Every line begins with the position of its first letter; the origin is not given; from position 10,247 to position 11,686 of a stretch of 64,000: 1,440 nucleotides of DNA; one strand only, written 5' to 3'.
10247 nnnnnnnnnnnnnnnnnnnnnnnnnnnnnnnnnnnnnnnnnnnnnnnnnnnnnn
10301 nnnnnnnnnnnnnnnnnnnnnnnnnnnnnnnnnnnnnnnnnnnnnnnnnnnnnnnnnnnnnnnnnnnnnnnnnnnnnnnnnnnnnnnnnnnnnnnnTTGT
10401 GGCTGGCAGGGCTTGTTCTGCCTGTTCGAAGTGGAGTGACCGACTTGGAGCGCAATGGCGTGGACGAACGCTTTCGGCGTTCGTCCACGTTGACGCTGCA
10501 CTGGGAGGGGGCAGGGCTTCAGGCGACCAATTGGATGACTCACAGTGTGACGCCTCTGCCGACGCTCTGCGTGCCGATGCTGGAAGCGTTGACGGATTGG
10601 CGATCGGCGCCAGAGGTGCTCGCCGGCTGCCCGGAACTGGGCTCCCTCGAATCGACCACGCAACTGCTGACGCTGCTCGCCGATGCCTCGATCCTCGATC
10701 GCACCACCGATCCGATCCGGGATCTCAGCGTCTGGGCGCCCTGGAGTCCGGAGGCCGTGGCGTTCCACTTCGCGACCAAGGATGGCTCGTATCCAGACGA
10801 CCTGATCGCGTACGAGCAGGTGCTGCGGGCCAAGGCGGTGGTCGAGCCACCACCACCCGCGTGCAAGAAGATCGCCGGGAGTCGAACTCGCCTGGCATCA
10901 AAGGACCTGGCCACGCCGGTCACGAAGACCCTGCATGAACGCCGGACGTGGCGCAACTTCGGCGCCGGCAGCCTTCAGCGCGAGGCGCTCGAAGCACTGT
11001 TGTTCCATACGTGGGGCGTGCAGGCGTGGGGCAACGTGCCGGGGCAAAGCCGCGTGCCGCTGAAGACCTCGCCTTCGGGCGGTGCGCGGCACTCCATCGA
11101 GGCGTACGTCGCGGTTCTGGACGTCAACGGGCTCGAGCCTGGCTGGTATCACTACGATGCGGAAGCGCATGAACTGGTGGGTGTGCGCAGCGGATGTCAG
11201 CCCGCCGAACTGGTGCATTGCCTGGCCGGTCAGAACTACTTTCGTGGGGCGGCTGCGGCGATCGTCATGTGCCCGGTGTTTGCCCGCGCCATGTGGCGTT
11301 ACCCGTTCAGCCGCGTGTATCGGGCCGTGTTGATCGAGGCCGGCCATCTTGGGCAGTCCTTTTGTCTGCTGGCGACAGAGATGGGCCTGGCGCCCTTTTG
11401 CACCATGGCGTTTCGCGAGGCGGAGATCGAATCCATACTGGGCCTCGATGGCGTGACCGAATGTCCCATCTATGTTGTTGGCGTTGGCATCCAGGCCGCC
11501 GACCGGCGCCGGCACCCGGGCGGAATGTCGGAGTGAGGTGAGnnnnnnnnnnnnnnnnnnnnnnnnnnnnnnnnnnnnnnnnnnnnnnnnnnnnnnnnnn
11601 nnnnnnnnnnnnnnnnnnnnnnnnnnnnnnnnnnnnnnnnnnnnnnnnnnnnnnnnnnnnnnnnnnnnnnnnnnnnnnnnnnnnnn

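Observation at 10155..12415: Candidate undescribed peptide-modification cassette: 94-aa Cys-tailed peptide, YcaO-less SagB-type dehydrogenase and papain-fold-like protein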

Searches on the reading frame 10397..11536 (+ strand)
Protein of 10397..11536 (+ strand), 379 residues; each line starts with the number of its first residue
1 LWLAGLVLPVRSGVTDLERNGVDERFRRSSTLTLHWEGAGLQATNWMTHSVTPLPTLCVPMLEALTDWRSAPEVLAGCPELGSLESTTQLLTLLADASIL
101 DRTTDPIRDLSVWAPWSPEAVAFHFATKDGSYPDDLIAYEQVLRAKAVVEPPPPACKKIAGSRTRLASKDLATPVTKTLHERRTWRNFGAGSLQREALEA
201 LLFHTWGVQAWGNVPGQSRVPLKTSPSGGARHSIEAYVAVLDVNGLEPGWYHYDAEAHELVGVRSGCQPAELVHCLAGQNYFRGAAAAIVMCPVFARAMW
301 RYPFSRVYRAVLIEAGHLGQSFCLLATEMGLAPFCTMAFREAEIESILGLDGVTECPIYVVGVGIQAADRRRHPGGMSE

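Call 4: search_protein_families(library=pfam, proteins=[window:10397-11536:+], max_evalue=0.1)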
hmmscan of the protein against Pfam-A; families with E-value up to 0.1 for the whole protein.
window:10397-11536:+ (379 aa): 1 family
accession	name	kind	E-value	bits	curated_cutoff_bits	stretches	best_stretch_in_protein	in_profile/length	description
PF00881.29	Nitroreductase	-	5.1e-15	56.5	23.5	1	181-364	3-166/167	Nitroreductase family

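Call 5: search_protein_families(library=ncbifam, proteins=[window:10397-11536:+], max_evalue=0.1)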
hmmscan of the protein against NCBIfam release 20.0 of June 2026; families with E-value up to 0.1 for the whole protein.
window:10397-11536:+ (379 aa): 2 families
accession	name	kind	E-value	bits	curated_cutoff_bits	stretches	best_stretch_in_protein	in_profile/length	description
TIGR04511.1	SagB_rel_DH_2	exception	5.3e-51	173.8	240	1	148-369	146-372/380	putative peptide maturation dehydrogenase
TIGR03605.1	antibiot_sagB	domain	5.4e-30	104.2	78.4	1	198-364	5-172/173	SagB family peptide dehydrogenase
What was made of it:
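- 10436..11536 (+): ORF2, 366-aa SagB/ThcOx-type FMN dehydrogenase: RRE-like winged-helix domain (about residues 12-89), conserved linker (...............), nitroreductase-fold domain (about 165-355) with RRTWR, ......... and a W-R288-Y289 dyad. TIGR03605 at 104 bits (cutoff 78.4); TIGR04511 at 173.8 bits (cutoff 240) (call 5).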

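Call 26: find_homologous_proteins(query=window:10436-11536:+, max_evalue=1e-20)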
Query window:10436-11536:+ (366 aa): 1280 proteins with E <= 1e-20 among 8000 candidates; the best 120 are listed.
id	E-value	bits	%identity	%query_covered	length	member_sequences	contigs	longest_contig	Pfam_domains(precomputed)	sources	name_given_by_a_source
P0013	1.0e-222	757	100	90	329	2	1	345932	PF00881.30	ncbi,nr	ncbi:MAG: SagB/ThcOx family dehydrogenase [Acidobacteriota bacterium]|nr:SagB/ThcOx family dehydroge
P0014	4.4e-216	735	86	100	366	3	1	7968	PF00881.30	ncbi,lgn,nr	ncbi:MAG: SagB family peptide dehydrogenase [Acidobacteriota bacterium]|nr:SagB family peptide dehyd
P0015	8.2e-210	715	85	100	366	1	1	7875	PF00881.30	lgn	-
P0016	1.0e-140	487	61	100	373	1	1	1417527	PF00881.30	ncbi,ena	-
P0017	9.9e-102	359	51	96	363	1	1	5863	PF00881.30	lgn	-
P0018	3.7e-100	354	47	97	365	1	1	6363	PF00881.30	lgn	-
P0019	2.5e-99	351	49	96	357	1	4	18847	PF00881.30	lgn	-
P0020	4.1e-98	347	51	89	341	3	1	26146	PF00881.30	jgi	jgi:SagB-type dehydrogenase family enzyme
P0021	5.6e-98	347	49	93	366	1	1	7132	PF00881.30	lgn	-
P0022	7.1e-98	346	47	96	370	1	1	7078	PF00881.30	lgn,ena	-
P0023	1.0e-97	346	52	87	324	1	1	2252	PF00881.30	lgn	-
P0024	5.5e-97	343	49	97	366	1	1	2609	PF00881.30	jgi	jgi:SagB-type dehydrogenase family enzyme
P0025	6.4e-97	343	48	97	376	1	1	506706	PF00881.30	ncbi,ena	-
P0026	9.2e-97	343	50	96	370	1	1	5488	PF00881.30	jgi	jgi:SagB-type dehydrogenase family enzyme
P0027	1.8e-96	342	48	97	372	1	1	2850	PF00881.30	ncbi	-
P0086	2.3e-89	318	45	97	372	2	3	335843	PF00881.30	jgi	jgi:SagB-type dehydrogenase family enzyme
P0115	2.4e-87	312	47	93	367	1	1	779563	PF00881.30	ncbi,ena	-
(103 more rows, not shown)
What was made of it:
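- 10436..11536 (+): At least 1280 homologues (call 26).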

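Call 27: find_encoding_contigs(protein=P0025, flank=7000, max_places=2)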
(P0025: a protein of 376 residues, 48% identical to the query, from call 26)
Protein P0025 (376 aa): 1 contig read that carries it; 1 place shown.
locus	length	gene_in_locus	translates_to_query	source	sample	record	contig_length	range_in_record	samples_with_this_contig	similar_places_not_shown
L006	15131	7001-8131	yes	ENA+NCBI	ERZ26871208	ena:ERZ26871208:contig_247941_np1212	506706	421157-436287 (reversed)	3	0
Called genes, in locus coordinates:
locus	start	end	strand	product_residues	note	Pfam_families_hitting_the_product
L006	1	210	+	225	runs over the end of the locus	PF01794:Ferric_reduct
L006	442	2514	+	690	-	PF23545:Zn_ribbon_HMPTM, PF04055:Radical_SAM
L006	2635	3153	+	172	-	-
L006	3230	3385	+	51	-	PF00392:GntR (weak)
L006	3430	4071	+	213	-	PF07638:Sigma70_ECF, PF04542:Sigma70_r2, PF08281:Sigma70_r4_2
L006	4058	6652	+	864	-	-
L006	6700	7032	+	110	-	-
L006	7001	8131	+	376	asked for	PF00881:Nitroreductase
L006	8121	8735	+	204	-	-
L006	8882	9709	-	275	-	-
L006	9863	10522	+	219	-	PF03070:TENA_THI-4, PF14518:Haem_oxygenas_2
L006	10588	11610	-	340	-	PF04055:Radical_SAM, PF06463:Mob_synth_C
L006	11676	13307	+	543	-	-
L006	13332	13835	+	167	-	PF25087:GMPPB_C (faint), PF25084:LbH_EIF2B (weak), PF00132:Hexapep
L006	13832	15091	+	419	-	PF13393:tRNA-synt_His, PF00587:tRNA-synt_2b, PF03129:HGTP_anticodon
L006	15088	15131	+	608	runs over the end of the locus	PF01336:tRNA_anti-codon, PF00152:tRNA-synt_2, PF02938:GAD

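Call 28: find_encoding_contigs(protein=P0086, flank=7000, max_places=2)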
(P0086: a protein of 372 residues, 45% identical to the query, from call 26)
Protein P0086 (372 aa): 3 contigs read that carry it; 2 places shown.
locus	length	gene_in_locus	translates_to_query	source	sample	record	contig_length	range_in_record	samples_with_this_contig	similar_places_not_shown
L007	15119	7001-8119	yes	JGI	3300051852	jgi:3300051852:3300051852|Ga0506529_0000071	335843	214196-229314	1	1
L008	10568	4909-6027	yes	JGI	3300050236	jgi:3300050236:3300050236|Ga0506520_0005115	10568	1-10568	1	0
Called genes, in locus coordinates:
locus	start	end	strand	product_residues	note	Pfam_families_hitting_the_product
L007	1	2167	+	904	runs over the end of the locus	PF00246:Peptidase_M14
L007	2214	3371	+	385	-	PF00144:Beta-lactamase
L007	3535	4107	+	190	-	PF07638:Sigma70_ECF, PF04542:Sigma70_r2, PF08281:Sigma70_r4_2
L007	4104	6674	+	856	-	PF00069:Pkinase, PF07714:PK_Tyr_Ser-Thr, PF07719:TPR_2 (faint), PF13414:TPR_11 (faint), PF13431:TPR_17 (faint), PF13424:TPR_12 (faint), PF14559:TPR_19 (weak)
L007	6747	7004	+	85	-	-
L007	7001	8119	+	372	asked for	PF00881:Nitroreductase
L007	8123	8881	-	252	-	PF08281:Sigma70_r4_2 (faint)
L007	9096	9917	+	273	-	-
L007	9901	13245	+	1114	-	PF13490:zf-HC2 (weak), PF12770:CHAT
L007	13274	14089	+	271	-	-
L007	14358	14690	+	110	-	PF03551:PadR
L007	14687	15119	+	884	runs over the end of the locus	PF12704:MacB_PCD, PF02687:FtsX, PF12704:MacB_PCD, PF02687:FtsX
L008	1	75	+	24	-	?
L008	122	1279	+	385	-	PF00144:Beta-lactamase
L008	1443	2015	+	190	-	PF07638:Sigma70_ECF, PF04542:Sigma70_r2, PF08281:Sigma70_r4_2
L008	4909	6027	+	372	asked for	PF00881:Nitroreductase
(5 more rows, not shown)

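Call 29: find_encoding_contigs(protein=P0115, flank=7000, max_places=2)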
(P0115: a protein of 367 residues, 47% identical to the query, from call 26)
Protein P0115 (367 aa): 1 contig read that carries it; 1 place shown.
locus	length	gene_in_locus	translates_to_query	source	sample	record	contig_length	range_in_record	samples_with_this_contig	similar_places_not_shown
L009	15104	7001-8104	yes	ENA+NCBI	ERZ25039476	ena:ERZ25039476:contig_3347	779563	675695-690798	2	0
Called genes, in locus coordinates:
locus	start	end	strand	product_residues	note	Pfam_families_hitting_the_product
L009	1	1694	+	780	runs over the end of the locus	PF00246:Peptidase_M14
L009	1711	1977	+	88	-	-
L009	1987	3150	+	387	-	PF00144:Beta-lactamase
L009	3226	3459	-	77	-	PF00196:GerE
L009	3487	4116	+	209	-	PF07638:Sigma70_ECF (weak), PF04542:Sigma70_r2, PF08281:Sigma70_r4_2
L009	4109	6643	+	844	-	PF00069:Pkinase, PF07714:PK_Tyr_Ser-Thr, PF00515:TPR_1 (faint), PF07719:TPR_2 (faint), PF13424:TPR_12 (faint), PF13432:TPR_16 (faint), PF14559:TPR_19 (weak)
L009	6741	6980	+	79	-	-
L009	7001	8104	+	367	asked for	PF00881:Nitroreductase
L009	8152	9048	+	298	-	PF00581:Rhodanese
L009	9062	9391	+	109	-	PF03551:PadR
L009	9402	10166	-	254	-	-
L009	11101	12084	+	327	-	PF12704:MacB_PCD, PF02687:FtsX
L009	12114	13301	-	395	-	PF01244:Peptidase_M19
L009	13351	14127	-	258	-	PF00072:Response_reg, PF04397:LytTR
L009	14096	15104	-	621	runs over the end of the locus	PF06580:His_kinase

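Call 46: find_related_loci(query=A4, collection=metagenome_contigs, flank=7000)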
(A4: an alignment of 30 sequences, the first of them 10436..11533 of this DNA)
Query A4 (366 aa) in metagenome_contigs; peptide patterns used: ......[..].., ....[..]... (x = any residue, [..] = any of these).
600 stretches matched a pattern (row limit reached: there are more); 528 encode a relative of the query (tblastn E <= 1e-3); the best 80 are kept; 80 distinct loci.
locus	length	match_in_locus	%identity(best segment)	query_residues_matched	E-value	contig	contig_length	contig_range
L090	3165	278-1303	46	11-352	8e-97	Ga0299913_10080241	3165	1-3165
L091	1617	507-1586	46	12-366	7e-98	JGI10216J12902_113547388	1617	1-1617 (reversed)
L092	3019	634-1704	43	5-362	8e-90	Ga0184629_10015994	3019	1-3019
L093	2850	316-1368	45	13-366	6e-90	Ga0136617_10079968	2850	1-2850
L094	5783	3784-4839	46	11-359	5e-87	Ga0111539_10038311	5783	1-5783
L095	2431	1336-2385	43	12-362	2e-89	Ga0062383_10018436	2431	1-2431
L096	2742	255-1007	55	103-352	3e-82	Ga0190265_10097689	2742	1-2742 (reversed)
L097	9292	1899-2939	44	13-355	1e-79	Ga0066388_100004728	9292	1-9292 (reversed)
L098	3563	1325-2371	41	7-353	2e-78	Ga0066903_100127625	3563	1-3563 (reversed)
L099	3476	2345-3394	42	8-356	7e-78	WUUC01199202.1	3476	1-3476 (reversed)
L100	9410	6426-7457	45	12-353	1e-77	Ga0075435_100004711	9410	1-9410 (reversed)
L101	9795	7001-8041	41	11-353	4e-77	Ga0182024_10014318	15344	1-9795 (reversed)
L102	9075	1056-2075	42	13-356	2e-76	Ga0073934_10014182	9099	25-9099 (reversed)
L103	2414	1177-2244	41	6-355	2e-78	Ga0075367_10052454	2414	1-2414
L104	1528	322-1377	42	9-356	3e-80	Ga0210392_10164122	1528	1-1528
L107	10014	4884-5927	41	13-356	1e-74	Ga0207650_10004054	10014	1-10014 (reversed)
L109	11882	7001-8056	42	9-356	2e-74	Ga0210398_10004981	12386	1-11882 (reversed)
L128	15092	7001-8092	40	8-362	7e-76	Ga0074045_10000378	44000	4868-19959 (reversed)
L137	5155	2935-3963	41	13-351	6e-72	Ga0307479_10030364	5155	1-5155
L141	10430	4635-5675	38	14-353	2e-71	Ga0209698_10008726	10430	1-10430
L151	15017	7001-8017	39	13-353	3e-71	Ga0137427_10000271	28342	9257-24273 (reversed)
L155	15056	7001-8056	38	13-357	6e-71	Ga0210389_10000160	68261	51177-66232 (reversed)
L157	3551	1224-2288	39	13-360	8e-71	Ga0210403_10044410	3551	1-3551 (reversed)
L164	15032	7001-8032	41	12-351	7e-70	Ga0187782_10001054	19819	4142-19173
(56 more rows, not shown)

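Call 54: search_solved_structures(query=A4, max_evalue=1, show_alignments=2)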
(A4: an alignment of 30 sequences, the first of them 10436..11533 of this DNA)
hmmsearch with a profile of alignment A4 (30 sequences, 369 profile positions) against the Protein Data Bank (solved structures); distinct sequences matched with E-value up to 1: 19.
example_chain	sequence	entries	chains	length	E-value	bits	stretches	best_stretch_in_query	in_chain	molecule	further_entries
3eo7_A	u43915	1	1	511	3.1e-44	154.8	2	182-347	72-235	Putative Nitroreductase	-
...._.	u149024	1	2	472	3.3e-26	95.5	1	71-345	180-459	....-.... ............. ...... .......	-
5lq4_B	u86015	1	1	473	3.4e-26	95.5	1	71-345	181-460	CyaGox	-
5lq4_A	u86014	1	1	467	5.3e-26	94.9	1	71-344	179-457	CyaGox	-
7ly5_B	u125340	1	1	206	2.3e-10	43.4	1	157-332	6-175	BmdC, oxidase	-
7ly4_A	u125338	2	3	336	3.1e-10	43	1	149-332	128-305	BmdC, Oxidase | BmdC, NRPS oxidase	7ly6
7ly7_B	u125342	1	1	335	3.1e-10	43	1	149-331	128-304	BmdC, Oxidase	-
6gos_C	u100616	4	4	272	5e-09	39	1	208-347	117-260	Microcin B17-processing protein McbC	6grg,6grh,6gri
8cqs_A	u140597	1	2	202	2.4e-06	30.2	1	150-337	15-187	Nitroreductase-like protein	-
3hoi_A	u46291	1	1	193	4.2e-06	29.4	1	150-318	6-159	FMN-dependent nitroreductase BF3017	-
4dn2_A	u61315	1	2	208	0.0097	18.3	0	162-191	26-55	Nitroreductase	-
5uu6_A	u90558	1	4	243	0.014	17.8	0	158-191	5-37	NADPH-flavin oxidoreductase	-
3hj9_A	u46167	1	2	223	0.051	15.9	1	150-255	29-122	Oxidoreductase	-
3eof_A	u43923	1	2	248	0.13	14.7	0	161-201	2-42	Putative oxidoreductase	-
2o03_A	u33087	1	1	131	0.18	14.1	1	42-101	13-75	probable Zinc uptake regulation protein FurB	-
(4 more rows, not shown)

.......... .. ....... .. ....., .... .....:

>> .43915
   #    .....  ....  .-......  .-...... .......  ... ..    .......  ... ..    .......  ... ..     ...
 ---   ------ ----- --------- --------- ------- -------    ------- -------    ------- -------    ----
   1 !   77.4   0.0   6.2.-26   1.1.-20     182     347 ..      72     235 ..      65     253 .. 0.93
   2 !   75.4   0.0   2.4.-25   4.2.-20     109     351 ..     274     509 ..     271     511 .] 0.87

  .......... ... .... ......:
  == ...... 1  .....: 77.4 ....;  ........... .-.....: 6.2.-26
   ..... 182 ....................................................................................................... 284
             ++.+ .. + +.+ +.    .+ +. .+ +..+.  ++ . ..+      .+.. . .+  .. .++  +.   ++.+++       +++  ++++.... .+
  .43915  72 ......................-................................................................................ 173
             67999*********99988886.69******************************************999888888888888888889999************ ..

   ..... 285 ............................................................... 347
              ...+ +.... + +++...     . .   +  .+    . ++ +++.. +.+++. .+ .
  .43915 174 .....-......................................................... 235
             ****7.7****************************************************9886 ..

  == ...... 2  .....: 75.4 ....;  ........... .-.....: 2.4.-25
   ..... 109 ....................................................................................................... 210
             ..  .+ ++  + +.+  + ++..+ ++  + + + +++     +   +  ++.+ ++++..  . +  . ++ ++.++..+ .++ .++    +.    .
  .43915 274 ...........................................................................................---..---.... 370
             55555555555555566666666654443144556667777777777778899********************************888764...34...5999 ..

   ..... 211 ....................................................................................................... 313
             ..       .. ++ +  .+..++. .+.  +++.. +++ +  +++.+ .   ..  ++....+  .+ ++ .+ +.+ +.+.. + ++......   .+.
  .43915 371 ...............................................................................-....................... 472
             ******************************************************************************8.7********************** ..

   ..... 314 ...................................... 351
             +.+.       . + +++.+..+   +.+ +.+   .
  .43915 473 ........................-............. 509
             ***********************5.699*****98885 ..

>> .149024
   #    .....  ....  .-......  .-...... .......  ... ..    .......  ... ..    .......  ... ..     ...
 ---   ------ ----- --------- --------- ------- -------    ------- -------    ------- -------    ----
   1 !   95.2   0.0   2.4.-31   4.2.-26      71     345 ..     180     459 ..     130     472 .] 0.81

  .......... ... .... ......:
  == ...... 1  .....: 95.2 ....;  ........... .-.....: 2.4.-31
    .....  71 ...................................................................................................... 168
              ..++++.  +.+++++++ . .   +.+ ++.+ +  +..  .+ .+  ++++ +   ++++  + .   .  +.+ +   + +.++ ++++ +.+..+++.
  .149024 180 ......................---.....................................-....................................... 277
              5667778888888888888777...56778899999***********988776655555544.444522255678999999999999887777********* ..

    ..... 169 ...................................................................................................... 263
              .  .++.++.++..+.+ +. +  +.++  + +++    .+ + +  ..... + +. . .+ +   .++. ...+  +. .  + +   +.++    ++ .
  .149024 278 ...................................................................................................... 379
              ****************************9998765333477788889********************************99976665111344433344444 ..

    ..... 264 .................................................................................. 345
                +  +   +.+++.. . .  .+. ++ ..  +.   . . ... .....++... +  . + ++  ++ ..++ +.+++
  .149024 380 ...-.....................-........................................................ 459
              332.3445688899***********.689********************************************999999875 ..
